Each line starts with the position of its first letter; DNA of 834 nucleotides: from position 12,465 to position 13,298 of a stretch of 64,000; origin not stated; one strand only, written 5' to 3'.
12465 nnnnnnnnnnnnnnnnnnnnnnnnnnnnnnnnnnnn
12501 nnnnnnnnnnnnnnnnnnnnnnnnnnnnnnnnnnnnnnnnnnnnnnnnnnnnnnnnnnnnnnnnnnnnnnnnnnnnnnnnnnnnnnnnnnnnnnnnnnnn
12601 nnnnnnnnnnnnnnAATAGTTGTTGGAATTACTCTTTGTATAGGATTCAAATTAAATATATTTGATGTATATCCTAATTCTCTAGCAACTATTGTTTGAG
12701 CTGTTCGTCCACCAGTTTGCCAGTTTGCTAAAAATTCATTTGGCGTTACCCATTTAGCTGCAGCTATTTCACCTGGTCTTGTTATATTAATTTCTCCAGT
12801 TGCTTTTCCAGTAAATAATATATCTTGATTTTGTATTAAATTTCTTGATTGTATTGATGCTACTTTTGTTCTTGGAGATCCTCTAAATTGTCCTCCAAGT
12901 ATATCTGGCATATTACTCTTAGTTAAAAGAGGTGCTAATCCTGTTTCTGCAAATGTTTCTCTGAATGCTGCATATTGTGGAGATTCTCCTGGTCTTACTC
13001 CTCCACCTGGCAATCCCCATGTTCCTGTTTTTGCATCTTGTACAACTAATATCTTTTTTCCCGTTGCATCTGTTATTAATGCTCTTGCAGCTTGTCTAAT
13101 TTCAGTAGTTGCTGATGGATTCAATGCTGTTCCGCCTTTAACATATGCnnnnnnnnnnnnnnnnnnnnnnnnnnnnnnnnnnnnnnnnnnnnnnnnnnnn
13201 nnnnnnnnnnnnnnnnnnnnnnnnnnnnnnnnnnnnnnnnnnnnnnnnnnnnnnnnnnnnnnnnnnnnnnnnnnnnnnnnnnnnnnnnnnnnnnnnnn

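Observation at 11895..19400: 2501-aa giant protein with an embedded NUDIX hydrolase motif, tape-measure-like Gly/Ala hydrophobic segments and a tandem ~460-bp coding repeat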

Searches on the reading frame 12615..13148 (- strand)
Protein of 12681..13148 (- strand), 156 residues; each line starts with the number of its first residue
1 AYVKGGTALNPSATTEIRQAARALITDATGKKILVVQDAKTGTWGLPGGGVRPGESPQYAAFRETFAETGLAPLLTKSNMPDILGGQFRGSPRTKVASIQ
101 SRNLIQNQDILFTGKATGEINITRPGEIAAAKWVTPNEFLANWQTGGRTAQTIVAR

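Call 22: search_protein_families(library=ncbifam, proteins=[window:12681-13148:-], max_evalue=0.001)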
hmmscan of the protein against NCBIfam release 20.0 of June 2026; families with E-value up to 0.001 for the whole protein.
window:12681-13148:- (156 aa): 8 families
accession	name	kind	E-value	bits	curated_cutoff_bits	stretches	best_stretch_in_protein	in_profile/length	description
NF041652.1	Nud_hyd_Dein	equivalog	2.6e-10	40.7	200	1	20-144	15-132/152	Nudix hydrolase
NF001938.0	PRK00714.1-5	equivalog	6.5e-06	25.6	116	1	37-75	40-78/172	RNA pyrophosphohydrolase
NF001935.0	PRK00714.1-2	equivalog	2.3e-05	24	259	1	39-74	28-63/183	RNA pyrophosphohydrolase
NF001936.0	PRK00714.1-3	equivalog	7.5e-05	22.7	118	1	32-139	24-130/155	RNA pyrophosphohydrolase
NF001934.0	PRK00714.1-1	equivalog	8.3e-05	22.1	241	1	31-72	20-61/176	RNA pyrophosphohydrolase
NF006530.0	PRK08999.1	equivalog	0.00019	20.6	245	1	19-72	7-63/315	Nudix family hydrolase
NF001937.0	PRK00714.1-4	equivalog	0.00033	20.3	139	1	26-73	15-62/161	RNA pyrophosphohydrolase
NF012016.0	PRK15472.1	equivalog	0.00071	19.3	95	1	41-147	30-129/141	nucleoside triphosphatase NudI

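Call 23: search_solved_structures(query=window:12681-13148:-, max_evalue=0.01, show_alignments=3)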
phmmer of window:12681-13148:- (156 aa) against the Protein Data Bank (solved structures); distinct sequences matched with E-value up to 0.01: 37.
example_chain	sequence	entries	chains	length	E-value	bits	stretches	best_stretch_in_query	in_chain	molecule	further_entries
3smd_A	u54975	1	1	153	2.4e-05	27.7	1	37-86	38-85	MutT/NUDIX family protein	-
1sjy_A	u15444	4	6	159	4.7e-05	26.8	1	37-72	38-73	MutT/nudix family protein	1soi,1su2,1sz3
9t4d_A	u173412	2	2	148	0.00022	24.5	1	26-75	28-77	Diphosphoinositol polyphosphate phosphohydrolase 1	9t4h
1f3y_A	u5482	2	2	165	0.00028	24.2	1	42-139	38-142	DIADENOSINE 5',5'''-P1,P4-TETRAPHOSPHATE HYDROLASE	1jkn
9t4c_A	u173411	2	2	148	0.00053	23.3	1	28-75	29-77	Diphosphoinositol polyphosphate phosphohydrolase 1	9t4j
9t4m_A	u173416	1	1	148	0.00057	23.2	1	28-75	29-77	Diphosphoinositol polyphosphate phosphohydrolase 1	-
9t4k_A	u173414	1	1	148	0.00058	23.2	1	28-75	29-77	Diphosphoinositol polyphosphate phosphohydrolase 1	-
6pck_A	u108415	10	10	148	0.00058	23.2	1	28-75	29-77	Diphosphoinositol polyphosphate phosphohydrolase 1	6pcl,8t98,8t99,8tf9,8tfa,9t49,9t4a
9t4f_A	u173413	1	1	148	0.00061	23.1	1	28-75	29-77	Diphosphoinositol polyphosphate phosphohydrolase 1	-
9t4l_A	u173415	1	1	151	0.00063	23.1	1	28-75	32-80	Diphosphoinositol polyphosphate phosphohydrolase 1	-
5ygu_B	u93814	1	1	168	0.00067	23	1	42-72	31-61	RNA pyrophosphohydrolase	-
5qoh_A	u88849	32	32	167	0.00068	23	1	23-71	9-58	DCP2 (NUDT20)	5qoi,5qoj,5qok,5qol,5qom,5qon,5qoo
5mp0_D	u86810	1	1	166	0.00068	23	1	23-71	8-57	m7GpppN-mRNA hydrolase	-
4s2v_A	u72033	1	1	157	0.00069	23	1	42-72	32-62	RNA pyrophosphohydrolase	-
6d1q_B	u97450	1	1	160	0.00071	22.9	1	42-72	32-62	RNA pyrophosphohydrolase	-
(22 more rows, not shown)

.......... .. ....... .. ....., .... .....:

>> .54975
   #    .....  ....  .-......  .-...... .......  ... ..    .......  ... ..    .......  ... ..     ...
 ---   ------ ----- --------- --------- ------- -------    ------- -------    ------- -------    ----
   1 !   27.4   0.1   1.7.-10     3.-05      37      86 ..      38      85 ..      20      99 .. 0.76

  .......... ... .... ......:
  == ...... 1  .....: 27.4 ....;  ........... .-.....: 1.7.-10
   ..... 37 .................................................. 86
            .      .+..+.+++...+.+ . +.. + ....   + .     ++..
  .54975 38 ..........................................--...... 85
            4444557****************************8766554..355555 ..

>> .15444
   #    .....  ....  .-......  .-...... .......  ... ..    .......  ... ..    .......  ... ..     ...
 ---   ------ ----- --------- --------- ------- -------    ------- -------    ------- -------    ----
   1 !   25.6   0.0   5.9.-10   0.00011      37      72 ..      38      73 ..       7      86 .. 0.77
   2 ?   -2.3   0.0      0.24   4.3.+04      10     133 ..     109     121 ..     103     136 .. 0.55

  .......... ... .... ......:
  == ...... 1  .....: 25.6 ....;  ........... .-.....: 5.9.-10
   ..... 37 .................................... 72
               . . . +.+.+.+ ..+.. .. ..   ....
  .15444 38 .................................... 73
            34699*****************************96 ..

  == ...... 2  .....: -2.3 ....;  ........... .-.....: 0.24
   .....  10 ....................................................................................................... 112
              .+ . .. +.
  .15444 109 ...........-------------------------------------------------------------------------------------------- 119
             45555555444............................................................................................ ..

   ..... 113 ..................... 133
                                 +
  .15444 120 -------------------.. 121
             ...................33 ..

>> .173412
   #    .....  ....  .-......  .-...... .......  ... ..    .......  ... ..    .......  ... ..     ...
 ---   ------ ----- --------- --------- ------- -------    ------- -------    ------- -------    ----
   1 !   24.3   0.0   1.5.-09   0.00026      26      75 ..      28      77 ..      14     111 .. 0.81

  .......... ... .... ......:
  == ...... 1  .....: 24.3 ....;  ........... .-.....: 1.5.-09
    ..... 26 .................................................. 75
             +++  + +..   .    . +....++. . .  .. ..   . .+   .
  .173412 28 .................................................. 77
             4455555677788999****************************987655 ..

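Call 47: find_homologous_proteins(query=A2, max_evalue=0.001)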
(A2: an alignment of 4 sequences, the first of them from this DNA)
Query A2 (4 sequences) (164 aa, profile of the alignment): 177 proteins with E <= 0.001 among 5001 candidates; the best 120 are listed.
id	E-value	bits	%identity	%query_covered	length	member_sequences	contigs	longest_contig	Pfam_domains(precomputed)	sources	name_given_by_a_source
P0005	1.2e-12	66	61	20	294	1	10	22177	PF00293.35,PF14815.13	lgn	-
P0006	1.9e-12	65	41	34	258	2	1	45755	PF00293.35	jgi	jgi:ADP-ribose pyrophosphatase YjhB (NUDIX family)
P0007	2.0e-12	65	43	37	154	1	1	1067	PF00293.35,PF14815.13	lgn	-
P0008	3.7e-12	64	29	74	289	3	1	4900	PF00293.35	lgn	-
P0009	5.4e-12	64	49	34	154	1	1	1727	PF00293.35,PF14815.13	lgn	-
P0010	3.0e-11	61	48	37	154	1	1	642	PF00293.35,PF14815.13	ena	-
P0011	3.5e-11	61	46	34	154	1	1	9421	PF00293.35,PF14815.13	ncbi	-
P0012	3.6e-11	61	48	37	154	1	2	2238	PF00293.35,PF14815.13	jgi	jgi:8-oxo-dGTP pyrophosphatase MutT (NUDIX family)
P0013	7.3e-11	60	45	34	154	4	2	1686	PF00293.35,PF14815.13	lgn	-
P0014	7.7e-11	60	45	38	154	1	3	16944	PF00293.35,PF14815.13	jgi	-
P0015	2.6e-10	58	53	20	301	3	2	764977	PF00293.35,PF14815.13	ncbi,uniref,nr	ncbi:NUDIX domain-containing protein [Nocardioides sp. ChNu-153]|uniref:NUDIX domain-containing prot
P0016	2.7e-10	58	49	31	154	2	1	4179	PF00293.35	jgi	jgi:8-oxo-dGTP pyrophosphatase MutT (NUDIX family)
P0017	4.4e-10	58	51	34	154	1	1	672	PF00293.35,PF14815.13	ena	-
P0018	5.9e-10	57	47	34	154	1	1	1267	PF00293.35,PF14815.13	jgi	jgi:ADP-ribose pyrophosphatase YjhB (NUDIX family)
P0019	7.3e-10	57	36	41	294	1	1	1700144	PF00293.35,PF14815.13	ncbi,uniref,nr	ncbi:NUDIX domain-containing protein [Nocardioides litoris]|uniref:NUDIX domain-containing protein n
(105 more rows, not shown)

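Call 58: predict_structure(alignment_id=A3)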
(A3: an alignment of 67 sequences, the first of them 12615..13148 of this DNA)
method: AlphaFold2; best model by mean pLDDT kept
length: 178 residues; sequences in the alignment: 67
mean_pLDDT: 77.5   pTM: 0.74
mean pLDDT of the five models: 77.5, 76.9, 75.8, 75.8, 75.3
residues with pLDDT >= 90: 86; 70-90: 33; 50-70: 25; < 50: 34
segments of 3 or more residues with pLDDT < 50: 1-4, 84-100, 167-178
pLDDT, mean of each block of 10 residues (from residue 1): 52 81 95 95 94 96 97 84 44 40 78 95 94 94 72 82 51 41
secondary structure, 60 per line:
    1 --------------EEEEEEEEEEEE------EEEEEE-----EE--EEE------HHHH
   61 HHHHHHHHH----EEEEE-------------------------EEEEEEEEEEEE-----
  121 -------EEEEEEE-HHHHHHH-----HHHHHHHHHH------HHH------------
elements in order: E15-26 E33-38 E48-50 H57-69 E74-78 E104-115 E128-134 H136-142 H148-157

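Call 61: fold_search(model_id=the predicted structure, library=pdb)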
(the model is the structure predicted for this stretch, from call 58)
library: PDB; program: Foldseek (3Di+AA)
matches with E <= 10: 770; with E <= 0.001: 536
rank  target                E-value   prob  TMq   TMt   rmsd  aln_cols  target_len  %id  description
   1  1vc8_A                2.9e-09  1.00  0.60  0.82   4.4       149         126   19  Crystal Structure of a T.thermophilus HB8 Ap6A Hydrolase Ndx1-Ap6A Complex (released 2005-04-26)
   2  6o3p_A                6.1e-09  1.00  0.55  0.34   3.9       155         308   17  Crystal structure of the catalytic domain of mouse Nudt12 in complex with AMP and 3 Mg2+ ions (released 2019-05-29)
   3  6scx_A                8.8e-09  1.00  0.57  0.33   4.1       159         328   17  Crystal structure of the catalytic domain of human NUDT12 in complex with 7-methyl-guanosine-5'-triphosphate (released 2020-01-08)
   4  4mpo_B                1.1e-08  1.00  0.62  0.74   4.1       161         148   19  1.90 A resolution structure of CT771 from Chlamydia trachomatis Bound to Hydrolyzed Ap4A Products (released 2014-01-22)
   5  6o3p_B                1.3e-08  1.00  0.57  0.34   3.6       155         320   17  Crystal structure of the catalytic domain of mouse Nudt12 in complex with AMP and 3 Mg2+ ions (released 2019-05-29)
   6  1sjy                  1.3e-08  1.00  0.59  0.67   3.6       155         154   27  Crystal Structure of NUDIX HYDROLASE DR1025 FROM DEINOCOCCUS RADIODURANS (released 2004-05-11)
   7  1soi                  1.3e-08  1.00  0.59  0.67   3.5       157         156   27  CRYSTAL STRUCTURE OF NUDIX HYDROLASE DR1025 IN COMPLEX WITH SM+3 (released 2004-05-11)
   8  4mpo_E                1.3e-08  1.00  0.57  0.70   4.6       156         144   20  1.90 A resolution structure of CT771 from Chlamydia trachomatis Bound to Hydrolyzed Ap4A Products (released 2014-01-22)
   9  6scx_C                1.4e-08  1.00  0.57  0.33   4.1       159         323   17  Crystal structure of the catalytic domain of human NUDT12 in complex with 7-methyl-guanosine-5'-triphosphate (released 2020-01-08)
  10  3grn_B                1.4e-08  1.00  0.57  0.72   4.0       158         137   18  CRYSTAL STRUCTURE OF MUTT PROTEIN FROM Methanosarcina mazei Go1 (released 2009-04-07)
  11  9cxx_B                1.5e-08  1.00  0.58  0.38   3.6       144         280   20  Structure of Rv2985, a Nudix diadenosine polyphosphatase from M. tuberculosis, in complex with putative ATP (released 2026-01-14)
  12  5gg5                  1.6e-08  1.00  0.58  0.36   5.0       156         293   17  Crystal structure of Mycobacterium smegmatis MutT1 (released 2017-04-19)
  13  1vc9_A                1.8e-08  1.00  0.60  0.82   4.4       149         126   19  Crystal Structure of a T.thermophilus HB8 Ap6A hydrolase E50Q mutant-Mg2+-ATP complex (released 2005-04-26)
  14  4mpo_A                1.8e-08  1.00  0.61  0.74   4.2       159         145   19  1.90 A resolution structure of CT771 from Chlamydia trachomatis Bound to Hydrolyzed Ap4A Products (released 2014-01-22)
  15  7e44_E                1.8e-08  1.00  0.56  0.40   3.9       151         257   19  Crystal structure of NudC complexed with dpCoA (released 2021-07-28)
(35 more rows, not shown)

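Call 99: fold_search(model_id=the predicted structure, library=viral)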
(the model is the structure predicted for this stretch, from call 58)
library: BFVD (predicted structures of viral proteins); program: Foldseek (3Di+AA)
matches with E <= 10: 279; with E <= 0.001: 118
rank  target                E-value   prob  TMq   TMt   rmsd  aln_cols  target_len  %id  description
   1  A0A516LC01            8.2e-09  1.00  0.54  0.28  14.2       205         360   19  (no name in the UniProt tables at hand)
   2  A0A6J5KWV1            1.3e-08  1.00  0.54  0.20   4.8       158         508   19  Nudix_Hydrolase domain containing protein [uncultured Caudovirales phage]
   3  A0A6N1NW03            3.1e-08  1.00  0.50  0.35   7.6       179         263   20  Nudix hydrolase domain-containing protein [Tupanvirus soda lake]
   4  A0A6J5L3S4            3.3e-08  1.00  0.58  0.22   5.3       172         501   22  Nudix_Hydrolase domain containing protein [uncultured Caudovirales phage]
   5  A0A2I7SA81            4.3e-08  1.00  0.60  0.81   2.2       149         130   25  (no name in the UniProt tables at hand)
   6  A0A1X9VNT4            6.1e-08  1.00  0.57  0.69   6.1       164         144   20  Nudix hydrolase domain-containing protein [Mimivirus AB-566-O17]
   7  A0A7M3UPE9            7.8e-08  1.00  0.53  0.62   8.4       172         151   16  Nudix hydrolase domain-containing protein [Pyramimonas orientalis virus]
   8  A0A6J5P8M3            1.0e-07  1.00  0.52  0.48   4.1       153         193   24  COG1051 ADP-ribose pyrophosphatase [uncultured Caudovirales phage]
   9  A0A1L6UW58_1          1.0e-07  1.00  0.50  0.09   6.8       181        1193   24  Genome polyprotein (Fragment) [Biomphalaria virus 4]
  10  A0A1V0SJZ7            1.1e-07  1.00  0.56  0.25   6.3       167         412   17  Nudix hydrolase [Klosneuvirus KNV1]
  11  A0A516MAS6            1.2e-07  1.00  0.51  0.65   7.7       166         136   19  (no name in the UniProt tables at hand)
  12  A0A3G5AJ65            1.3e-07  1.00  0.54  0.21  13.3       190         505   17  Putative tRNA 2'-phosphotransferase [Sylvanvirus sp.]
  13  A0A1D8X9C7            2.3e-07  1.00  0.53  0.23   4.8       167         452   13  Nudix hydrolase domain-containing protein [Sclerotium rolfsii mycovirus dsRNA 1]
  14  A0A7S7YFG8            2.3e-07  1.00  0.60  0.38   6.6       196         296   18  Nudix hydrolase [Medusavirus stheno T3]
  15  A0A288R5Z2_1          2.5e-07  1.00  0.54  0.12  11.8       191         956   17  Coat protein [Pterostylis sanguinea virus A]
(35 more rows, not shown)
